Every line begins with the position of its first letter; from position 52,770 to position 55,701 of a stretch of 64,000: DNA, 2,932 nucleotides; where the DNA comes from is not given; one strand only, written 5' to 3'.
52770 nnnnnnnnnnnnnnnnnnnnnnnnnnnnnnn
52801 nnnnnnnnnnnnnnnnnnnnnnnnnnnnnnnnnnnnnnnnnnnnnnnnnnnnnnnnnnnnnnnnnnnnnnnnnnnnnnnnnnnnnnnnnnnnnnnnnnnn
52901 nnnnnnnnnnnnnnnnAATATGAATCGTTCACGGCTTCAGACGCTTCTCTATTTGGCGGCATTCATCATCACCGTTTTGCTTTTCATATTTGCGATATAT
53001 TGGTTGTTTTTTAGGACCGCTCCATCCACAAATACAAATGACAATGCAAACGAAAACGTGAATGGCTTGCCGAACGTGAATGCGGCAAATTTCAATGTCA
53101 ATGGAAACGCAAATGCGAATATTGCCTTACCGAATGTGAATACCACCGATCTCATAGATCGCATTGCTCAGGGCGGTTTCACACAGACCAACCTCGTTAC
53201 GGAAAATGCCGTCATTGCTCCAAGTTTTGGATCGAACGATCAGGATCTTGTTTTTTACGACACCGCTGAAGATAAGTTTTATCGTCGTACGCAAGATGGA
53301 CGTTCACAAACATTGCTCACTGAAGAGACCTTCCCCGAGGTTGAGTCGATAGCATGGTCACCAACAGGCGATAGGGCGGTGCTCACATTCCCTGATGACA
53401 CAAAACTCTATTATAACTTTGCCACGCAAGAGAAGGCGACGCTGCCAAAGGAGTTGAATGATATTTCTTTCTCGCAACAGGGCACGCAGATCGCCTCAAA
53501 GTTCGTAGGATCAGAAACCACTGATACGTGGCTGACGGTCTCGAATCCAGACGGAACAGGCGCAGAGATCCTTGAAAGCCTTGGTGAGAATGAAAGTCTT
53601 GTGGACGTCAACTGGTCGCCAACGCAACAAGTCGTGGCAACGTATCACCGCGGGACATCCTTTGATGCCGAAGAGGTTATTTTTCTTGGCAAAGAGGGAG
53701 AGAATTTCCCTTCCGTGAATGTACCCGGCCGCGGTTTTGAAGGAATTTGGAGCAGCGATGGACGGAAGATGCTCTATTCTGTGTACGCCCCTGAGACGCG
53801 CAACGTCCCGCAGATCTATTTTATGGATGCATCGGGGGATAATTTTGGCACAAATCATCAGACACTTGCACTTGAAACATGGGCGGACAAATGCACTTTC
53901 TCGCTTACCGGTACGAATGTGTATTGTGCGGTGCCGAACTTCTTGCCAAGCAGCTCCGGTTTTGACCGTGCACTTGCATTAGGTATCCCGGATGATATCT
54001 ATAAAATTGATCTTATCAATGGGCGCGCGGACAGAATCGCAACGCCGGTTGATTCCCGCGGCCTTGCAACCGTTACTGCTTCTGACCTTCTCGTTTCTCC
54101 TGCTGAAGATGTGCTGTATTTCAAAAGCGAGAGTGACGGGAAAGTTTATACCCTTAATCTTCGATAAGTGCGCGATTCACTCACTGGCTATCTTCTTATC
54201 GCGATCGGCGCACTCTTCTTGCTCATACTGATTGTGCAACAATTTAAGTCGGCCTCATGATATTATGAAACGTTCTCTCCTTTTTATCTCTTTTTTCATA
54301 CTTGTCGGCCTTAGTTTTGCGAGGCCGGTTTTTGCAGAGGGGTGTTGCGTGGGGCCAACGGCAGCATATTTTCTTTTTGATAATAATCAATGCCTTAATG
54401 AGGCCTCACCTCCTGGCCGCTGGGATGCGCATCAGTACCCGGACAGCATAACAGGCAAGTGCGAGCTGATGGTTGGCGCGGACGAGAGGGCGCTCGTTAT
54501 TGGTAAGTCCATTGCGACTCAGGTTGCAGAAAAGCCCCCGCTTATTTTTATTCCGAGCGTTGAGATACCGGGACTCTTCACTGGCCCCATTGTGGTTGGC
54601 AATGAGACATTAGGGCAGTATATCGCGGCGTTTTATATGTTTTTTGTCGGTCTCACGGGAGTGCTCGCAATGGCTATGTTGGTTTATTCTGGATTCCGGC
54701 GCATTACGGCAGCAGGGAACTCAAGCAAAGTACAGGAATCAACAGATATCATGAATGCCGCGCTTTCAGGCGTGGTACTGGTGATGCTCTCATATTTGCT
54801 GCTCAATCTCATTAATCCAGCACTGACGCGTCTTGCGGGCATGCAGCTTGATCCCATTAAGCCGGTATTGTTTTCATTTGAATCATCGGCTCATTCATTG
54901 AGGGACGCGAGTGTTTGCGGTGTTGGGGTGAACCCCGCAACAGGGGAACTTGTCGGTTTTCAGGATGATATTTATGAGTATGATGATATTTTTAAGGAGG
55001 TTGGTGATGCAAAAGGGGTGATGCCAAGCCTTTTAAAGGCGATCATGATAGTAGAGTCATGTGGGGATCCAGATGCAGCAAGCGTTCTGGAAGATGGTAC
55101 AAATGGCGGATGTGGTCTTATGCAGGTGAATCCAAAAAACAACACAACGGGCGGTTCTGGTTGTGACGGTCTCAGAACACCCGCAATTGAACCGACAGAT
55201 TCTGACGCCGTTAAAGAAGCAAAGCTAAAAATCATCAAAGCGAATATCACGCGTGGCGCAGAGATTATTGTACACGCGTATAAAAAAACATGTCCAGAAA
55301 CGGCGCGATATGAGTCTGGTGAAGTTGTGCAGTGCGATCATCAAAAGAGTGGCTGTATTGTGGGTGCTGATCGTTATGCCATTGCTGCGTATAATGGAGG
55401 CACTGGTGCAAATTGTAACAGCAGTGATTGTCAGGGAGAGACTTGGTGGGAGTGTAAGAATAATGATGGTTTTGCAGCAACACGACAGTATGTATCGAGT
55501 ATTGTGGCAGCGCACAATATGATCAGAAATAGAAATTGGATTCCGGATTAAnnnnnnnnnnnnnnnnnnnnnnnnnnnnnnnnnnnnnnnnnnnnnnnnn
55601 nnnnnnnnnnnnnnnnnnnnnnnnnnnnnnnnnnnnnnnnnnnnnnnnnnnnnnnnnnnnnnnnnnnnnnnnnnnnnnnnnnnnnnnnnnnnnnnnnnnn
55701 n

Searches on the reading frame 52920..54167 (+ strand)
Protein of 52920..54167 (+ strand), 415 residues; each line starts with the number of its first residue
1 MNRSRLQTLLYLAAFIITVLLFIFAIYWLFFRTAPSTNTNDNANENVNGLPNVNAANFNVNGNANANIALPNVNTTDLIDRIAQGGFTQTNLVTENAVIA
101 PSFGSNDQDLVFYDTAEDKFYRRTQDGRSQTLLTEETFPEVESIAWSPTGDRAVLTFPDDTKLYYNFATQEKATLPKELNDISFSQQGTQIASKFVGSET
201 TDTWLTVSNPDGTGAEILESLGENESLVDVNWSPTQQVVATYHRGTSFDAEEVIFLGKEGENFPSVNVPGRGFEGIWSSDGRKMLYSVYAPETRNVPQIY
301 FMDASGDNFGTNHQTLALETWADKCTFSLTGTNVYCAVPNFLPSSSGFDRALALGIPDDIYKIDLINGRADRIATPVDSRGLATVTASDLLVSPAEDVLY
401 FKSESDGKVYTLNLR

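Call 67: search_protein_families(library=pfam, proteins=[window:52920-54167:+], max_evalue=0.001)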
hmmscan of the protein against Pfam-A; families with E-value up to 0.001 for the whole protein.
window:52920-54167:+ (415 aa): 2 families
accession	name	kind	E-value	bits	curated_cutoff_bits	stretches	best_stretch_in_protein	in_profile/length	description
PF25174.1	Beta-prop_THOC3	-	7.1e-07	28.9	305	1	177-335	3-145/272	THOC3 beta-propeller domain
PF07676.18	PD40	-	0.00058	20.2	20.9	0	269-300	8-37/38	WD40-like Beta Propeller Repeat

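Call 75: find_encoding_contigs(protein=window:52920-54167:+, flank=10000, max_places=4)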
Protein window:52920-54167:+ (415 aa): 4 contigs read that carry it; 1 place shown.
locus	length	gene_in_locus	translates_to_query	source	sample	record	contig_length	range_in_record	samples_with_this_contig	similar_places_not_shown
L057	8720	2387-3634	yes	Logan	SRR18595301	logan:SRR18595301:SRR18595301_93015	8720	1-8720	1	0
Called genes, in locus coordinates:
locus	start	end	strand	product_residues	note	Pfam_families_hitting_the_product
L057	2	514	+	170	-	?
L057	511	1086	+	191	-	-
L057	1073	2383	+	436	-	PF18895:T4SS_pilin (weak)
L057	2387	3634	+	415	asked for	PF25174:Beta-prop_THOC3 (faint)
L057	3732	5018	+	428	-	PF18895:T4SS_pilin (weak), PF01464:SLT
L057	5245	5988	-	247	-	-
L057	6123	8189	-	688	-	PF17191:RecG_wedge, PF01336:tRNA_anti-codon (weak), PF04851:ResIII, PF00270:DEAD, PF00271:Helicase_C, PF22590:Cas3-like_C_2 (weak), PF19833:RecG_dom3_C (weak)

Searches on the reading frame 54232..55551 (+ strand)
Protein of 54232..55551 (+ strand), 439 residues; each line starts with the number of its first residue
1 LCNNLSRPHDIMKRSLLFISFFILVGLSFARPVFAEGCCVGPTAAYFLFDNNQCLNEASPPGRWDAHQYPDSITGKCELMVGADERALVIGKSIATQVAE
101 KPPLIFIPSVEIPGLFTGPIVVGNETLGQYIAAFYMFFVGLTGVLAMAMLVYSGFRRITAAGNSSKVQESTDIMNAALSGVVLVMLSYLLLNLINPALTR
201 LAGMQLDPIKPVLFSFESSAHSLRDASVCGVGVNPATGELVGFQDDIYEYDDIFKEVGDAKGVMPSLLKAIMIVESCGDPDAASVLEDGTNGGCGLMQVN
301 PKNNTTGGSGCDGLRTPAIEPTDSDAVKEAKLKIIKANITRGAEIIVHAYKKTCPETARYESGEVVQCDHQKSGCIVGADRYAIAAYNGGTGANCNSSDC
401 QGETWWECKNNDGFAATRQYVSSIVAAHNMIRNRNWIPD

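Call 67: search_protein_families(library=pfam, proteins=[window:54232-55551:+], max_evalue=0.001)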
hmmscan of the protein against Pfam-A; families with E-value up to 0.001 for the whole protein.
window:54232-55551:+ (439 aa): 2 families
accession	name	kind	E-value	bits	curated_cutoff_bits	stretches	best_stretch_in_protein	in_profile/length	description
PF01464.25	SLT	-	2e-10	40.7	21.3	1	254-395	3-102/117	Transglycosylase SLT domain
PF18895.5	T4SS_pilin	-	2.5e-06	27.9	26.6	1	124-194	2-71/71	Type IV secretion system pilin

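Call 82: find_encoding_contigs(protein=window:54265-55551:+, flank=10000, max_places=10)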
Protein window:54265-55551:+ (428 aa): 4 contigs read that carry it; 2 places shown.
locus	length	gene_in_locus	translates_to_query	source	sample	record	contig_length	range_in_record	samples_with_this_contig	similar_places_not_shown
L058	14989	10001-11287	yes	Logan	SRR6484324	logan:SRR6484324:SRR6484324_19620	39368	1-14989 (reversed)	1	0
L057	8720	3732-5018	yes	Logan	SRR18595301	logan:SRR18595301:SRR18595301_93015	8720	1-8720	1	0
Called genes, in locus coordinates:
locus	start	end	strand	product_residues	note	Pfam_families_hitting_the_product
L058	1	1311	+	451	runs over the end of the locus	-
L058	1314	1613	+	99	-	-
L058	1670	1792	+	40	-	-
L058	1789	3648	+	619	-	-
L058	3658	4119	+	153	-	PF12666:PrgI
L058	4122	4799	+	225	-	PF26593:TraC-like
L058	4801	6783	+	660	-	PF01935:DUF87, PF12846:AAA_10 (faint), PF19044:P-loop_TraG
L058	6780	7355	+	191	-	-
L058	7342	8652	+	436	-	PF18895:T4SS_pilin (weak)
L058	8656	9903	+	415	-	PF25174:Beta-prop_THOC3 (faint)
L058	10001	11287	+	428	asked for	PF18895:T4SS_pilin (weak), PF01464:SLT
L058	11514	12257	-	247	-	-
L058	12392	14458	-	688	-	PF17191:RecG_wedge, PF01336:tRNA_anti-codon (weak), PF04851:ResIII, PF00270:DEAD, PF00271:Helicase_C, PF22590:Cas3-like_C_2 (weak), PF19833:RecG_dom3_C (weak)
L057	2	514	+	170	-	?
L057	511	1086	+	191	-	-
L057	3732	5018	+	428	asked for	PF18895:T4SS_pilin (weak), PF01464:SLT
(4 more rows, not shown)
